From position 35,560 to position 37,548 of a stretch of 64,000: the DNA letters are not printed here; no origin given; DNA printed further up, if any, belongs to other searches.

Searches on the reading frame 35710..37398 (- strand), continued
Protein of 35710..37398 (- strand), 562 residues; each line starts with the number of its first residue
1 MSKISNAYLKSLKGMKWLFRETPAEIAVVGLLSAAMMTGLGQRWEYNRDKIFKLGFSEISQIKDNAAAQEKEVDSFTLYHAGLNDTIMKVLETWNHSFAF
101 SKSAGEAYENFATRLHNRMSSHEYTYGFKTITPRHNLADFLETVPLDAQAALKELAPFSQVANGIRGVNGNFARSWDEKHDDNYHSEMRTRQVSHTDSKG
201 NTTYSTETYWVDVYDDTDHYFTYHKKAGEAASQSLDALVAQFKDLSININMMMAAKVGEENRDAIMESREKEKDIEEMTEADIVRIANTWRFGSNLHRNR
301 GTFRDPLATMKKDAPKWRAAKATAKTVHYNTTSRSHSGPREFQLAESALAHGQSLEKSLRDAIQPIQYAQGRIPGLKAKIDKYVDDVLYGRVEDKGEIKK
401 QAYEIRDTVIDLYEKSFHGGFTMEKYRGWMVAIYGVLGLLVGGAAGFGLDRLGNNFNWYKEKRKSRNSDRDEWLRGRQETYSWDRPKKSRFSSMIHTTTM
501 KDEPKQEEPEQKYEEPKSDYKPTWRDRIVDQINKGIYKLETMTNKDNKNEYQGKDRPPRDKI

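Call 67: fold_search(model_id=the predicted structure, library=viral)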
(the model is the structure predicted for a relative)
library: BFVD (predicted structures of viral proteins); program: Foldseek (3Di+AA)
matches with E <= 10: 511; with E <= 0.001: 0
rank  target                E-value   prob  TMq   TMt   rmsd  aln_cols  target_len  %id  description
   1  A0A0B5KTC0            8.1e-03  0.25  0.07  0.08  28.0       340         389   13  RNA-directed RNA polymerase catalytic subunit [Shayang Spider Virus 3]
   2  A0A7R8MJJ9            2.7e-02  0.28  0.14  0.16  29.8       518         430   10  Uncharacterized protein [Klebsiella phage vB_KvM-Eowyn]
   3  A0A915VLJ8            4.7e-02  0.75  0.20  0.21  27.0       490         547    9  (no name in the UniProt tables at hand)
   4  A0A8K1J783            5.8e-02  0.09  0.07  0.09  30.3       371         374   10  RNA-directed RNA polymerase catalytic subunit (Fragment) [Orthomyxoviridae sp.]
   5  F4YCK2                9.6e-02  0.13  0.10  0.06  45.4       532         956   12  (no name in the UniProt tables at hand)
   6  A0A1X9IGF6            1.0e-01  0.60  0.06  0.11  16.3       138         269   13  (no name in the UniProt tables at hand)
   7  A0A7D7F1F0            1.3e-01  0.09  0.07  0.06  27.9       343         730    8  RNA-directed RNA polymerase catalytic subunit (Fragment) [Hemipteran orthomyxo-related virus OKIAV191]
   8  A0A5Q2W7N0            1.5e-01  0.12  0.10  0.07  43.5       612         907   11  (no name in the UniProt tables at hand)
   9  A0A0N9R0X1            1.5e-01  0.11  0.10  0.10  43.2       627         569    7  Uncharacterized protein [Chrysochromulina ericina virus CeV-01B]
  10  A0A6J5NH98            1.6e-01  0.08  0.08  0.08  51.4       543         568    9  Uncharacterized protein [uncultured Caudovirales phage]
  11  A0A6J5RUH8            1.7e-01  0.15  0.05  0.14  19.2       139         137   14  Uncharacterized protein [uncultured Caudovirales phage]
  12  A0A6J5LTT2            1.8e-01  0.16  0.06  0.09  20.2       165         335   13  RecT family [uncultured Caudovirales phage]
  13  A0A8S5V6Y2            2.2e-01  0.09  0.08  0.10  36.0       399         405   10  Uncharacterized protein [CrAss-like virus sp. ctXt06]
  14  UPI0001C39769         2.3e-01  0.96  0.07  0.14  10.4        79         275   16  (no name look-up for this kind of identifier)
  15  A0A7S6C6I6            2.5e-01  0.08  0.09  0.09  25.4       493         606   12  (no name in the UniProt tables at hand)
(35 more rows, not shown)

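Call 78: list_cluster_members(proteins=[window:35710-37398:-, window:37502-39673:+, window:35375-35713:-, P0015, P0012])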
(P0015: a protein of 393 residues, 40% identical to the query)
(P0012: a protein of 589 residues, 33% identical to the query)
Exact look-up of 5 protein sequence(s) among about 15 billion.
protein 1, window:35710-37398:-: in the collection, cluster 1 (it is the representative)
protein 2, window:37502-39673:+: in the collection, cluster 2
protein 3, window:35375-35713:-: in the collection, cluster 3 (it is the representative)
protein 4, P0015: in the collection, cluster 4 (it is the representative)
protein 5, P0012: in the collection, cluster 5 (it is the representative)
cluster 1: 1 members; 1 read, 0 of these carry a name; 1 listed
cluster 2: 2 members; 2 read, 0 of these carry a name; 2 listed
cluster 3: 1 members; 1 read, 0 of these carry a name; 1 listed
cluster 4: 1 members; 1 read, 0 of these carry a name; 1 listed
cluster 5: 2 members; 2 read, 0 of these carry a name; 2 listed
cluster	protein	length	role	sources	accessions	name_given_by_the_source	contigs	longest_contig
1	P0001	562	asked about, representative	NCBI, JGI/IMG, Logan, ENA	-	-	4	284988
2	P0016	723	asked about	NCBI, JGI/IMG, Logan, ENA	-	-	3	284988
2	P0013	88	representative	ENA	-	-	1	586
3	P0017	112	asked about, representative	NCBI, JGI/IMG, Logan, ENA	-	-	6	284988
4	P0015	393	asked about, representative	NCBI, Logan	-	-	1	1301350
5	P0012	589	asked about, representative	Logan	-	-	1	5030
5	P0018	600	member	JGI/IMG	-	-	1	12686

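Call 79: find_encoding_contigs(protein=P0018, flank=10000, max_places=3)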
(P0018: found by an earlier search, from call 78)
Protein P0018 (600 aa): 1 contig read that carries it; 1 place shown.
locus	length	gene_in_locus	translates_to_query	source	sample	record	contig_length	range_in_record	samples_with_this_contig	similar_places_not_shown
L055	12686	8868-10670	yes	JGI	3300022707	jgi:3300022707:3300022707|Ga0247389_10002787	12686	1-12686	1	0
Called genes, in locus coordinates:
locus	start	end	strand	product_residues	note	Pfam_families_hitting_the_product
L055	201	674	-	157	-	-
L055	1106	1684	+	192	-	-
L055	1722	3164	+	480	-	PF07136:DUF1385, PF13489:Methyltransf_23, PF13847:Methyltransf_31, PF08241:Methyltransf_11, PF08242:Methyltransf_12, PF13649:Methyltransf_25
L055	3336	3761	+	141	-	-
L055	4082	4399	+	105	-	-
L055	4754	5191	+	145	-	-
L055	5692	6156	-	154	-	-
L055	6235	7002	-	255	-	-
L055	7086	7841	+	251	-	PF01978:TrmB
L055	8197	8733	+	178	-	-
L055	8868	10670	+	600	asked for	-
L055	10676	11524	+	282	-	PF04467:DUF483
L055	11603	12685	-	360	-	?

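Call 81: search_protein_families(library=phrogs, alignment_id=A4, max_evalue=0.01)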
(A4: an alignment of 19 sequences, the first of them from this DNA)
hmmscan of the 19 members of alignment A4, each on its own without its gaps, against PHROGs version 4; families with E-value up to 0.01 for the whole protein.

A. member 1, seq(562 aa): 1 family
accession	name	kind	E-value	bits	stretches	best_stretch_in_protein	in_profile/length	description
phrog_3886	-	unknown function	5e-05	23.6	1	181-218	96-131/263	-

B. families by the number of members that match (of 19 scanned): 1 family
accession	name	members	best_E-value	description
phrog_3886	-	1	5e-05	-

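Call 89: search_dna_similar(query=window:35710-37398:-, collection=phages, mode=protein, max_evalue=0.01, max_rows=10)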
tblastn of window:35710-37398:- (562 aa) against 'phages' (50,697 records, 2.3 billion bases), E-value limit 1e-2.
No match.

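Call 94: search_protein_families(library=ncbifam, alignment_id=A4, max_evalue=0.1)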
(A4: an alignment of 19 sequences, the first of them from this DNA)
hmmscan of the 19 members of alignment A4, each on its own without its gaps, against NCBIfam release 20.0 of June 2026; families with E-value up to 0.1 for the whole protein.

A. member 1, seq(562 aa): 0 families

B. families by the number of members that match (of 19 scanned): 16 families
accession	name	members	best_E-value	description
NF008869.0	PRK11904.1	1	0.0027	bifunctional proline dehydrogenase/L-glutamate gamma-semialdehyde dehydrogenase PutA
NF002244.0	PRK01156.1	1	0.0039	DNA double-strand break repair ATPase Rad50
NF003034.1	PRK03918.1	1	0.0063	DNA double-strand break repair ATPase Rad50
NF045487.1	ASRP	1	0.013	archaea-specific SMC-related protein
TIGR04527.1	mycoplas_twoTM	1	0.02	MG_279/MG_280 family protein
TIGR02168.1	SMC_prok_B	1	0.032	chromosome segregation protein SMC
NF049895.1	ECH_0659_fam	1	0.037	ECH_0659 family protein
NF037998.2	RND_1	1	0.048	protein translocase SecDF, variant type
NF010247.0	PRK13694.1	1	0.05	hypothetical protein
TIGR01942.1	pcnB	1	0.056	polynucleotide adenylyltransferase PcnB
NF047680.1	LIC13197_LIC10919_LIC10469_fam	1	0.056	LIC13197/LIC10919/LIC10469 family protein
TIGR04143.1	VPxxxP_CTERM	1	0.057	VPXXXP-CTERM sorting domain-containing protein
NF053563.1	Rkd4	1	0.068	arcadin-4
NF047363.1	Zn_ribbon_CdsZ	1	0.075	zinc ribbon domain regulatory protein CdsZ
NF009836.0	PRK13311.1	1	0.082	N-acetyl-D-glucosamine kinase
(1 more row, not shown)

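Call 95: search_protein_families(library=pfam, proteins=[L013:2255-4168:+, L013:4172-5434:+, L013:10026-11792:+, L017:3248-4696:-, L028:6718-9321:+, L028:11591-12835:-, L028:12839-14101:-, L028:14277-16985:+, L024:13238-15703:-, L040:3580-4866:+], max_evalue=0.00001)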
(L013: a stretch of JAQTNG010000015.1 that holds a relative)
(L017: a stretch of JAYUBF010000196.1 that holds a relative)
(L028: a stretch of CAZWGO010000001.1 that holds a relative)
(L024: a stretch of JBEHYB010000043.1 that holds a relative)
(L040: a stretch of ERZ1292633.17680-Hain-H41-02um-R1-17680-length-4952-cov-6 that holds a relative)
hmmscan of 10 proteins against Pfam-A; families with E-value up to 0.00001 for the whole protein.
L013:2255-4168:+ (638 aa): 1 family
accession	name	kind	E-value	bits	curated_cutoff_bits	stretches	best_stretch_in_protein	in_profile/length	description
PF00877.26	NLPC_P60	-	1.8e-25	89.4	23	1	531-635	1-105/105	NlpC/P60 family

L013:4172-5434:+ (421 aa): 0 families

L013:10026-11792:+ (589 aa): 0 families

L017:3248-4696:- (483 aa): 2 families
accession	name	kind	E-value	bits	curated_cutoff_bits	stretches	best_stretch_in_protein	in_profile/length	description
PF01979.26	Amidohydro_1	-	5.7e-22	78.8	25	1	68-460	1-345/345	Amidohydrolase family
PF07969.17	Amidohydro_3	-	3.3e-15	57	29.7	1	379-446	404-471/472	Amidohydrolase family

L028:6718-9321:+ (868 aa): 6 families
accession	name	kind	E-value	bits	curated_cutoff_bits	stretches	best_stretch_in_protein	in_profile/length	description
PF02518.31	HATPase_c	-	1.8e-30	106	26.4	1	601-717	1-110/111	Histidine kinase-, DNA gyrase B-, and HSP90-like ATPase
PF01590.32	GAF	-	3.2e-27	96.1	22.4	2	42-170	3-131/133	GAF domain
PF00072.30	Response_reg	-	8.3e-23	81.1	30.2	1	745-859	1-110/111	Response regulator receiver domain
PF00512.31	HisKA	-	1.9e-21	76.3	26.9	1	489-553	1-65/66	His Kinase A (phospho-acceptor) domain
PF08447.18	PAS_3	-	5.2e-17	62.3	25.6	1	210-298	2-88/89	PAS fold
PF13185.12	GAF_2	-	3.8e-09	37.3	28.6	0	339-460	15-128/136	GAF domain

L028:11591-12835:- (415 aa): 0 families

L028:12839-14101:- (421 aa): 0 families

L028:14277-16985:+ (903 aa): 2 families
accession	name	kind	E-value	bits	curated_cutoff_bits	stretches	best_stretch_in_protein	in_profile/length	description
PF00330.25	Aconitase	-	2.5e-170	567.9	28.7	1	81-565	7-463/463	Aconitase family (aconitate hydratase)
PF00694.25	Aconitase_C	-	5.6e-41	140.4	22.8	1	696-827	3-130/131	Aconitase C-terminal domain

L024:13238-15703:- (822 aa): 9 families
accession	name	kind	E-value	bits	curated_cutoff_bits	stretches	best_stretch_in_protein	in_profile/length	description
PF07724.20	AAA_2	-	8.9e-58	195.4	27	1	502-672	1-165/166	AAA domain (Cdc48 subfamily)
PF00004.35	AAA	-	7e-12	46.4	21.2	1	509-625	3-109/131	ATPase family associated with various cellular activities (AAA)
PF07728.20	AAA_5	-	1.2e-11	45.2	22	1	507-610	2-102/139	AAA domain (dynein-related subfamily)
PF17871.7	AAA_lid_9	-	2.1e-10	40.9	22.8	1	197-293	1-94/104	AAA lid domain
PF13191.12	AAA_16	-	3.2e-08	34.7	32.6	0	35-135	2-141/167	AAA ATPase domain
PF00158.32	Sigma54_activat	-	4.1e-08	33.5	20.2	0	506-607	24-124/168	Sigma-54 interaction domain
PF13401.12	AAA_22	-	5.7e-07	30.3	27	0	52-137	3-95/130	AAA domain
PF05673.19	DUF815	-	1.1e-06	28.5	23.8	0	38-87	37-82/249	Protein of unknown function (DUF815)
PF12775.13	AAA_7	-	6.6e-06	26.2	25.8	0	52-88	31-66/181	P-loop containing dynein motor region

L040:3580-4866:+ (429 aa): 0 families
